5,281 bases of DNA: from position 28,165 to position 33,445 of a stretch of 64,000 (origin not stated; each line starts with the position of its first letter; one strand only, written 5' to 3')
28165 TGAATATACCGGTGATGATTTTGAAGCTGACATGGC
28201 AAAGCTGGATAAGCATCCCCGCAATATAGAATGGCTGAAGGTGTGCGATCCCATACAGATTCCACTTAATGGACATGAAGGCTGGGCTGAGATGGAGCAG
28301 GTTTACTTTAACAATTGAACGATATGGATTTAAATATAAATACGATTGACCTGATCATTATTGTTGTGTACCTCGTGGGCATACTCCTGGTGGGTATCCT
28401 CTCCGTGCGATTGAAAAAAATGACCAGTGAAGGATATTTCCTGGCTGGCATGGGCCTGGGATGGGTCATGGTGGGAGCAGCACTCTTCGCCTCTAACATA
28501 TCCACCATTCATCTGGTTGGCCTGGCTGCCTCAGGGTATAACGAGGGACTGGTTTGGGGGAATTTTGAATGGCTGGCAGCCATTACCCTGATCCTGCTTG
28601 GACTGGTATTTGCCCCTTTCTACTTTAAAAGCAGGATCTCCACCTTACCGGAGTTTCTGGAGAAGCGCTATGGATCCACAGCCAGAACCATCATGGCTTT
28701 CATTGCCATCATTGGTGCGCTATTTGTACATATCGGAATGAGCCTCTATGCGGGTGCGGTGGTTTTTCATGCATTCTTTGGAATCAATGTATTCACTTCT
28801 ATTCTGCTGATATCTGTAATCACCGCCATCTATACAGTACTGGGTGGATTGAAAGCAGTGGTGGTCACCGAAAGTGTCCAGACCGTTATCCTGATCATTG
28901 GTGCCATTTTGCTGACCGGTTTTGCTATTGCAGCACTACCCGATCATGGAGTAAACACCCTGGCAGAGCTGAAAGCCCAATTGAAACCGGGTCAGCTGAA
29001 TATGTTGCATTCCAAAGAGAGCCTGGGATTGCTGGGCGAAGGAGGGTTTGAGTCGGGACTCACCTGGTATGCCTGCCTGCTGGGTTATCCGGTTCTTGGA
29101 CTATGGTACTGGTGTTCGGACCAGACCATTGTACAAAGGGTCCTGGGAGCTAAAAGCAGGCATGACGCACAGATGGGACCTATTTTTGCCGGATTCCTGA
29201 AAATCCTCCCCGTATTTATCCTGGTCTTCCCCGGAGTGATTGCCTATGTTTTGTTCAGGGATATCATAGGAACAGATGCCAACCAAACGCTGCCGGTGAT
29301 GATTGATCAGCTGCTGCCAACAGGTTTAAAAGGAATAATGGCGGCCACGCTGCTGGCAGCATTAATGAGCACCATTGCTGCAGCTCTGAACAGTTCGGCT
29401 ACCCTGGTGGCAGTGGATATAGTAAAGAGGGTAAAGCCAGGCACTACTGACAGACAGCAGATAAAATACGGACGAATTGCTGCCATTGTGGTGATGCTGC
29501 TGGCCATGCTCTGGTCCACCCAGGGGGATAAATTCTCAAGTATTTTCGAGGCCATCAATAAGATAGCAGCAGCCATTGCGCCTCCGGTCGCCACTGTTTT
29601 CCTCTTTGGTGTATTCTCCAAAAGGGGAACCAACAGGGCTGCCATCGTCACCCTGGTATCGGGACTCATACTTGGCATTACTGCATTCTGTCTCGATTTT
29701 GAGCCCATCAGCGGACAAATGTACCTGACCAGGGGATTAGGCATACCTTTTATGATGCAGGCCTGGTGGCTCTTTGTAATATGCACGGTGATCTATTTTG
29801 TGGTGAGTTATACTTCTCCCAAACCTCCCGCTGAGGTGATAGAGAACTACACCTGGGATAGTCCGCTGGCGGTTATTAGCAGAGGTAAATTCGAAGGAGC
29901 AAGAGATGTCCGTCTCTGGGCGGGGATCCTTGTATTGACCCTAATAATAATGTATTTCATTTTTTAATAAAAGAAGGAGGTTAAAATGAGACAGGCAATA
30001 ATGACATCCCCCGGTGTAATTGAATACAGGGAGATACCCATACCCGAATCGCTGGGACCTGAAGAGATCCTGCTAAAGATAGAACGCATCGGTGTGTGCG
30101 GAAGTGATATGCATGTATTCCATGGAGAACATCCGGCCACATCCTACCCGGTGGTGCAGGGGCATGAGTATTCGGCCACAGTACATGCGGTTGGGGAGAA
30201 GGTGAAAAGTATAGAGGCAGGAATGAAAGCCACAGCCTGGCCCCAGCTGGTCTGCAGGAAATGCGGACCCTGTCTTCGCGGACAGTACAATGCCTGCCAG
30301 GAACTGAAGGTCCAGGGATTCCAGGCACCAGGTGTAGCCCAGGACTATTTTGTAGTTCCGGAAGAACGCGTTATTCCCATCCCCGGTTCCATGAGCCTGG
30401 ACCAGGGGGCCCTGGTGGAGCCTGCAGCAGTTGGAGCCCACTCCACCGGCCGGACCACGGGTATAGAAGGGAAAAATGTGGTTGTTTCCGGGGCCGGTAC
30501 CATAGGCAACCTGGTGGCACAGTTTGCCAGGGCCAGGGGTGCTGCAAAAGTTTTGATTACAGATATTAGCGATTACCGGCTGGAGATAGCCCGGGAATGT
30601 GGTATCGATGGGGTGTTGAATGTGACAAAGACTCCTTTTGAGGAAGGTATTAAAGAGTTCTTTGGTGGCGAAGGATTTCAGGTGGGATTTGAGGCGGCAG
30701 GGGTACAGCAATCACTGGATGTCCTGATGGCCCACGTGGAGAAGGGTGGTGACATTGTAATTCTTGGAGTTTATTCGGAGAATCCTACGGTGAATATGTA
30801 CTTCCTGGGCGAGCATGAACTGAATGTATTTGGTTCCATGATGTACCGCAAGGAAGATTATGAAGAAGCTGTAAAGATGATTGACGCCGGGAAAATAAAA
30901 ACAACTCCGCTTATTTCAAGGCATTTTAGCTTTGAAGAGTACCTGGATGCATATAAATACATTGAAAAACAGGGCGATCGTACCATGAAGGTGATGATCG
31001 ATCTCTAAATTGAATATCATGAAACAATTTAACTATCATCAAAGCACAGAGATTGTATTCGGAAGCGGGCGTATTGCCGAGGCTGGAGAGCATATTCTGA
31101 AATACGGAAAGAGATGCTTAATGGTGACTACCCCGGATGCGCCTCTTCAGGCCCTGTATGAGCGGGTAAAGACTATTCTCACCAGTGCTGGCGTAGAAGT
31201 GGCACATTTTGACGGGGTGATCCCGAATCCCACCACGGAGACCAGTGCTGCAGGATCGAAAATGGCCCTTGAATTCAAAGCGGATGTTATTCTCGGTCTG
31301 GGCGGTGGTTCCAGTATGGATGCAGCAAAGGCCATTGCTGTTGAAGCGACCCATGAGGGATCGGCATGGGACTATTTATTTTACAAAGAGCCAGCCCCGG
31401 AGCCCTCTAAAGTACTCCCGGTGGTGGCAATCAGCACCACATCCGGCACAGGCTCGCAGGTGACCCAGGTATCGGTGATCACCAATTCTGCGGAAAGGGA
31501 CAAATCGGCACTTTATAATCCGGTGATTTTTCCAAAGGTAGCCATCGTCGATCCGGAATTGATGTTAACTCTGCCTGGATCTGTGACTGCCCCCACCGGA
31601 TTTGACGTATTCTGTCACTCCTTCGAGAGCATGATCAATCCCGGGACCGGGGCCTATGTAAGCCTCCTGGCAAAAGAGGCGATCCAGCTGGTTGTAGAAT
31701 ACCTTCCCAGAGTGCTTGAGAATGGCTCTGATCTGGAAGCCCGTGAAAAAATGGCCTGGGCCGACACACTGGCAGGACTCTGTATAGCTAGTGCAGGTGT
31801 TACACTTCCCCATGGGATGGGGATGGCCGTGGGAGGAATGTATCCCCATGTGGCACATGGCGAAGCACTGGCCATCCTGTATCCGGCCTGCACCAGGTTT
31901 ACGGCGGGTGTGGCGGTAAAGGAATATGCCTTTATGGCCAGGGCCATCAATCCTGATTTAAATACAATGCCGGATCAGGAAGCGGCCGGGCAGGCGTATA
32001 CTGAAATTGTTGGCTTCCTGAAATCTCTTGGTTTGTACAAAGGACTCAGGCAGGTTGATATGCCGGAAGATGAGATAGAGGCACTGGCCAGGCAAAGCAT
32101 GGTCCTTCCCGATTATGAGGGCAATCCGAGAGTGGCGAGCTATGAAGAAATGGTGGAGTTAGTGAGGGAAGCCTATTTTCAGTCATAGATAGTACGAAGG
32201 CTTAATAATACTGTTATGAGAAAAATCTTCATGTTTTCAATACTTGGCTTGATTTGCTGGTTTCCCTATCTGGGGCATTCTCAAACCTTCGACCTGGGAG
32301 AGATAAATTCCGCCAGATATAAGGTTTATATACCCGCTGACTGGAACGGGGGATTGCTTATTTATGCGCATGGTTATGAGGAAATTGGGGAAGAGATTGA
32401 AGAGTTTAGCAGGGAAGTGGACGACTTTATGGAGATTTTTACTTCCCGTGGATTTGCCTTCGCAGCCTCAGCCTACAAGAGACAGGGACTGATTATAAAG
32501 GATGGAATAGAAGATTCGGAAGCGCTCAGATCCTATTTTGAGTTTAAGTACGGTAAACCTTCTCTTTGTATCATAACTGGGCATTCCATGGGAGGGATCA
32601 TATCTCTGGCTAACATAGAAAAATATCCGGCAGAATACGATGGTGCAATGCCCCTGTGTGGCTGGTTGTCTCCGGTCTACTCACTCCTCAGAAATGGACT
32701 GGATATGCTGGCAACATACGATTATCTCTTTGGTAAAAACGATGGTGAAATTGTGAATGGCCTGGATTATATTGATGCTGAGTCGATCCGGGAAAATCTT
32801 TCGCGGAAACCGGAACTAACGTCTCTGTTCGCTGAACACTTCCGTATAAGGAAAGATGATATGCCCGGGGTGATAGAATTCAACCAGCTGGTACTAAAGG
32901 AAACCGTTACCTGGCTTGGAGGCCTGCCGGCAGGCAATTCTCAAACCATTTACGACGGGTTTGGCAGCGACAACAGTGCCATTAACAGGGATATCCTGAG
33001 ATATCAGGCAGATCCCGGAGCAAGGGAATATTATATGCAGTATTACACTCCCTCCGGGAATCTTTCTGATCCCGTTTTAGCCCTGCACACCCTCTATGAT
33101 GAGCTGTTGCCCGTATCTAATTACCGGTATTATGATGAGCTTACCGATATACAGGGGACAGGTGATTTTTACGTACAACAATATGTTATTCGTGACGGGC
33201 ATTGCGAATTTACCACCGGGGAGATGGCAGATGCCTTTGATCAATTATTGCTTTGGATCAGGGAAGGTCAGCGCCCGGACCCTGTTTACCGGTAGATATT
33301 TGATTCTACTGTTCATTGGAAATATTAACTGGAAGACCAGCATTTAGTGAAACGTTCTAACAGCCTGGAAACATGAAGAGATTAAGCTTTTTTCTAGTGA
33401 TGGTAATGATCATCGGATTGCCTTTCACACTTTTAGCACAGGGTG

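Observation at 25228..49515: Four exported paralogs of an unassigned LamG-containing protein family wired into a SusC/D locus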

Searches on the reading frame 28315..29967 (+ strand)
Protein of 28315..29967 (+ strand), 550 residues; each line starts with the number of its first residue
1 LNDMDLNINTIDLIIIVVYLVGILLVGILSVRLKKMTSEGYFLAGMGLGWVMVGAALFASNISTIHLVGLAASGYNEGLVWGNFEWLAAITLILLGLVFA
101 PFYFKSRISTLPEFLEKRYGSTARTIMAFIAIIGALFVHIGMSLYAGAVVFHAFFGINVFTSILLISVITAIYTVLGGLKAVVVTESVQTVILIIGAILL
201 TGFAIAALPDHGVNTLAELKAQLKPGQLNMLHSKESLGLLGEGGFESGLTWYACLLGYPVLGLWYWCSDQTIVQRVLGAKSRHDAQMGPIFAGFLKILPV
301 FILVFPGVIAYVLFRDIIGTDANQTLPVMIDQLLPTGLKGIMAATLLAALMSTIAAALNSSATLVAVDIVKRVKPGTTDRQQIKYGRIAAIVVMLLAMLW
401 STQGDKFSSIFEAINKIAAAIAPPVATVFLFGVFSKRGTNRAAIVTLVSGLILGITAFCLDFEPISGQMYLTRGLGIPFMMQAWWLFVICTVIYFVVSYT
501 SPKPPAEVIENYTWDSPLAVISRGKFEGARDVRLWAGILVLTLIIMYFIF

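Call 5: search_protein_families(library=pfam, proteins=[window:28315-29967:+], max_evalue=0.001)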
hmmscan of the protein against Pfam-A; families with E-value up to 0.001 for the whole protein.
window:28315-29967:+ (550 aa): 1 family
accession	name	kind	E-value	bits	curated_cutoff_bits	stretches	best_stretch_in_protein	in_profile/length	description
PF00474.23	SSF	-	2.6e-72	244.4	22.8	1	41-450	1-406/406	Sodium:solute symporter family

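Call 51: search_protein_families(library=ncbifam, proteins=[window:28315-29967:+], max_evalue=0.00001)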
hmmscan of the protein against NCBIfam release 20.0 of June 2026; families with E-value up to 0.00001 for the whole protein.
window:28315-29967:+ (550 aa): 6 families
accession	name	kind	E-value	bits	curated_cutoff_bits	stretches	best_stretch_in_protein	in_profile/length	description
TIGR00813.1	sss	superfamily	2.8e-95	319.8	184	1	41-450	1-411/411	sodium/solute symporter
NF007790.0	PRK10484.1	equivalog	4.7e-90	302.9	401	1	10-504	3-486/527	solute:sodium symporter family transporter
TIGR02121.1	Na_Pro_sym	equivalog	1e-29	103.6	515.5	1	13-456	4-436/488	sodium/proline symporter PutP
TIGR03648.1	Na_symport_lg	subfamily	4.9e-27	94.6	320.75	2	23-206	9-191/547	VC_2705 family sodium/solute symporter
TIGR02119.1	panF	equivalog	2.6e-23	82.8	328.05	1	14-453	5-433/471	sodium/pantothenate symporter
NF011948.0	PRK15419.1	equivalog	2.2e-14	53.2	955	1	7-453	2-440/502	sodium/proline symporter PutP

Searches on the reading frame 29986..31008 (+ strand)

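Call 5: search_protein_families(library=pfam, proteins=[window:29986-31008:+], max_evalue=0.001)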
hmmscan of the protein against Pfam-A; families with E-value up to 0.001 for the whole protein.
window:29986-31008:+ (340 aa): 4 families
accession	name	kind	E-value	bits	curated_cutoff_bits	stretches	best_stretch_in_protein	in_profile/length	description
PF00107.32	ADH_zinc_N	-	1.3e-27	96.8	31.8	1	173-300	2-128/129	Zinc-binding dehydrogenase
PF08240.17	ADH_N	-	4.5e-25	88.3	23.5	1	24-133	1-103/104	Alcohol dehydrogenase GroES-like domain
PF13602.12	ADH_zinc_N_2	-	9e-10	40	27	1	206-329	2-126/134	Zinc-binding dehydrogenase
PF16912.11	Glu_dehyd_C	-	3.6e-07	30.3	34.9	1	143-340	6-211/211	Glucose dehydrogenase C-terminus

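Call 51: search_protein_families(library=ncbifam, proteins=[window:29986-31008:+], max_evalue=0.00001)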
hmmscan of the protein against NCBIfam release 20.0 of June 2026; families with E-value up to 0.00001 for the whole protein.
window:29986-31008:+ (340 aa): 22 families
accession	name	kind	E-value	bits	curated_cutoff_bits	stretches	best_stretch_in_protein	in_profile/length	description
NF003808.0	PRK05396.1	equivalog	4.5e-61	206.6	380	1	12-338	13-338/341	L-threonine 3-dehydrogenase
TIGR00692.1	tdh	equivalog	2.1e-59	201.3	458.35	1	12-327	11-329/340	L-threonine 3-dehydrogenase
NF041097.1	keto_inos_dh_IolM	equivalog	2e-55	188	450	1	12-334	40-385/389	scyllo-inosose 3-dehydrogenase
NF007642.0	PRK10309.1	equivalog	1.8e-52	178.7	550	1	1-330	1-337/347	galactitol-1-phosphate 5-dehydrogenase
NF007489.0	PRK10083.1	equivalog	7.2e-52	176.4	376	1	2-339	2-336/339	Zn-dependent oxidoreductase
NF007375.0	PRK09880.1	equivalog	3.3e-44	151.1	469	1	26-336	28-339/344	L-idonate 5-dehydrogenase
NF006940.0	PRK09422.1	equivalog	5e-35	121.1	344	1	21-310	20-307/338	alcohol dehydrogenase AdhP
NF010344.0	PRK13771.1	subfamily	9.9e-34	116.8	349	1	12-339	13-332/334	putative alcohol dehydrogenase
TIGR03989.1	Rxyl_3153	subfamily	4.9e-31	108.3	440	2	116-326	139-358/370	NDMA-dependent alcohol dehydrogenase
NF041172.1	AcrlCoa_red_Thmprot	equivalog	2.1e-28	99.2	500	1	5-338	5-332/334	acryloyl-CoA reductase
NF047908.1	AldhRedAhr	equivalog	4.7e-27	94.7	470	1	20-326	23-322/335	NADPH-dependent aldehyde reductase Ahr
TIGR03366.1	HpnZ_proposed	hypoth_equivalog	1.3e-25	90.3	328.1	1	24-301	4-295/315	putative phosphonate catabolism associated alcohol dehydrogenase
TIGR03451.1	mycoS_dep_FDH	equivalog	1.3e-25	90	512.9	2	161-327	176-347/358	S-(hydroxymethyl)mycothiol dehydrogenase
TIGR03201.1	dearomat_had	equivalog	1.5e-21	76.9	338.65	1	5-313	3-324/349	6-hydroxycyclohex-1-ene-1-carbonyl-CoA dehydrogenase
TIGR01202.1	bchC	equivalog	3.1e-21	75.8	291.25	1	5-328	6-298/308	chlorophyll synthesis pathway protein BchC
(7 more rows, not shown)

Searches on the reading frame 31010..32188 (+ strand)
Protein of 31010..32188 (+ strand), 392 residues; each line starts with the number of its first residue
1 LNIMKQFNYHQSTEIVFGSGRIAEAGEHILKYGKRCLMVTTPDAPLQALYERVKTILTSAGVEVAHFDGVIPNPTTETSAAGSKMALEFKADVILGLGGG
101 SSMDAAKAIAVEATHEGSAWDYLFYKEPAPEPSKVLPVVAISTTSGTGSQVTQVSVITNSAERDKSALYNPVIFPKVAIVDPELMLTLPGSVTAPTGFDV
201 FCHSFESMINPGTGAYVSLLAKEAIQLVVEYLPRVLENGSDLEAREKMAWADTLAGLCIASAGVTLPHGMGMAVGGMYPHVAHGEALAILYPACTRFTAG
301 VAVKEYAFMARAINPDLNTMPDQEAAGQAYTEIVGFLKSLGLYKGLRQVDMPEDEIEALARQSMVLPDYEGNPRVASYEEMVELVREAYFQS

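Call 5: search_protein_families(library=pfam, proteins=[window:31010-32188:+], max_evalue=0.001)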
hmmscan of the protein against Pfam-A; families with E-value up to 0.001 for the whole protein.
window:31010-32188:+ (392 aa): 3 families
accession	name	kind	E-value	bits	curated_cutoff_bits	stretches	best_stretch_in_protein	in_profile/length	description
PF00465.25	Fe-ADH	-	1.9e-52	177.7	31.3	1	13-182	2-168/168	Iron-containing alcohol dehydrogenase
PF25137.1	ADH_Fe_C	-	1.6e-40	139.4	27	1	193-389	1-194/194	Fe-containing alcohol dehydrogenase family, C-terminal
PF13685.12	Fe-ADH_2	-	1.1e-07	32.4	28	1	17-113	2-97/149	Iron-containing alcohol dehydrogenase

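Call 51: search_protein_families(library=ncbifam, proteins=[window:31010-32188:+], max_evalue=0.00001)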
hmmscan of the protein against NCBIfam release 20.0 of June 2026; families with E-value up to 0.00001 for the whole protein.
window:31010-32188:+ (392 aa): 15 families
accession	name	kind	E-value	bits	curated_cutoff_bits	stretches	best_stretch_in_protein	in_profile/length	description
NF053866.1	CholDhdGbsBBac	equivalog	1.1e-72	244.8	550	1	8-389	11-391/392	choline dehydrogenase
TIGR02638.1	lactal_redase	equivalog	1.8e-67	227.8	523.15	1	17-384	12-378/379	lactaldehyde reductase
NF041833.1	Fe_ADH_ErcA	equivalog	5.7e-67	226.5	550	1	13-388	9-381/382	alcohol dehydrogenase-like regulatory protein ErcA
NF050025.1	SulfAcetaldRedSarD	equivalog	9e-63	212.4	700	1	7-389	3-385/385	sulfoacetaldehyde reductase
NF007911.0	PRK10624.1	equivalog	4.5e-62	210.2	537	1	16-389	12-382/382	lactaldehyde reductase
NF010378.0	PRK13805.1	equivalog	6.9e-60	202.8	951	1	14-390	464-865/872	bifunctional acetaldehyde-CoA/alcohol dehydrogenase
NF007363.0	PRK09860.1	equivalog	1.5e-56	192.2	581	1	16-388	13-382/383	L-threonine dehydrogenase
NF058672.1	4HyButDHCUPNE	equivalog_domain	8.4e-56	189.8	500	1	12-388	7-377/378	4-hydroxybutyrate dehydrogenase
TIGR03405.1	Phn_Fe-ADH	equivalog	1.6e-49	168.6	423.7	1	9-364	1-344/355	iron-containing alcohol dehydrogenase PsrA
NF011998.0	PRK15454.1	equivalog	6.1e-42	143.7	556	1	16-385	31-391/395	ethanolamine utilization ethanol dehydrogenase EutG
NF011717.0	PRK15138.1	equivalog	1.1e-33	116.9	645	1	4-359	1-356/387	alcohol dehydrogenase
TIGR04266.1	NDMA_methanol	equivalog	2.5e-30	105.6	625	1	29-372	33-372/420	NDMA-dependent methanol dehydrogenase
NF041822.1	daptide_DH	equivalog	5.3e-12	45.3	300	1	47-200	14-167/363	daptide-type RiPP biosynthesis dehydogenase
NF006941.0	PRK09423.1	subfamily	8.4e-10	38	336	1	15-113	11-107/367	glycerol dehydrogenase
NF053832.1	GlycoaldRedHalo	equivalog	2.7e-08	33.4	550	1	11-112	7-106/363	glycolaldehyde reductase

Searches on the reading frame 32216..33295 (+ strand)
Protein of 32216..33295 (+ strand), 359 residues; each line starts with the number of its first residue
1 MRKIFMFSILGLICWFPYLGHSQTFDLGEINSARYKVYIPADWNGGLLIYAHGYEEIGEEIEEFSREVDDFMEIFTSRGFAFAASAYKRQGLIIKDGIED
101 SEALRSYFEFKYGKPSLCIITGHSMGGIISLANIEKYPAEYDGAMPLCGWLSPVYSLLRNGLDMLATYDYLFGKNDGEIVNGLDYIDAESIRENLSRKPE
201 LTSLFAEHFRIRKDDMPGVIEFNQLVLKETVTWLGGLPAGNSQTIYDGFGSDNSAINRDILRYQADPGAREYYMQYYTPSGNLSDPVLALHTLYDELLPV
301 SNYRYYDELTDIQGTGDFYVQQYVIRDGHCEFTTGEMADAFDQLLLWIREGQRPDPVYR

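Call 5: search_protein_families(library=pfam, proteins=[window:32216-33295:+], max_evalue=0.001)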
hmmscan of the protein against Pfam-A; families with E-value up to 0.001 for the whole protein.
window:32216-33295:+ (359 aa): 4 families
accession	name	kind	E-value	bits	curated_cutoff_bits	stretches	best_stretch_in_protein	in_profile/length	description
PF00326.27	Peptidase_S9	-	2e-05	24.6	22.6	0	78-176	28-122/213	Prolyl oligopeptidase family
PF02230.22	Abhydrolase_2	-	0.00034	21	23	1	116-159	105-148/217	Phospholipase/Carboxylesterase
PF12146.15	Hydrolase_4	-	0.00037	20.3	27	1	99-148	60-108/239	Serine aminopeptidase, S33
PF00756.26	Esterase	-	0.00039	20.7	22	1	118-157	117-156/251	Putative esterase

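Call 51: search_protein_families(library=ncbifam, proteins=[window:32216-33295:+], max_evalue=0.00001)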
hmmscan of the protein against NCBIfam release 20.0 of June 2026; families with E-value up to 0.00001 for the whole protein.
window:32216-33295:+ (359 aa): 0 families
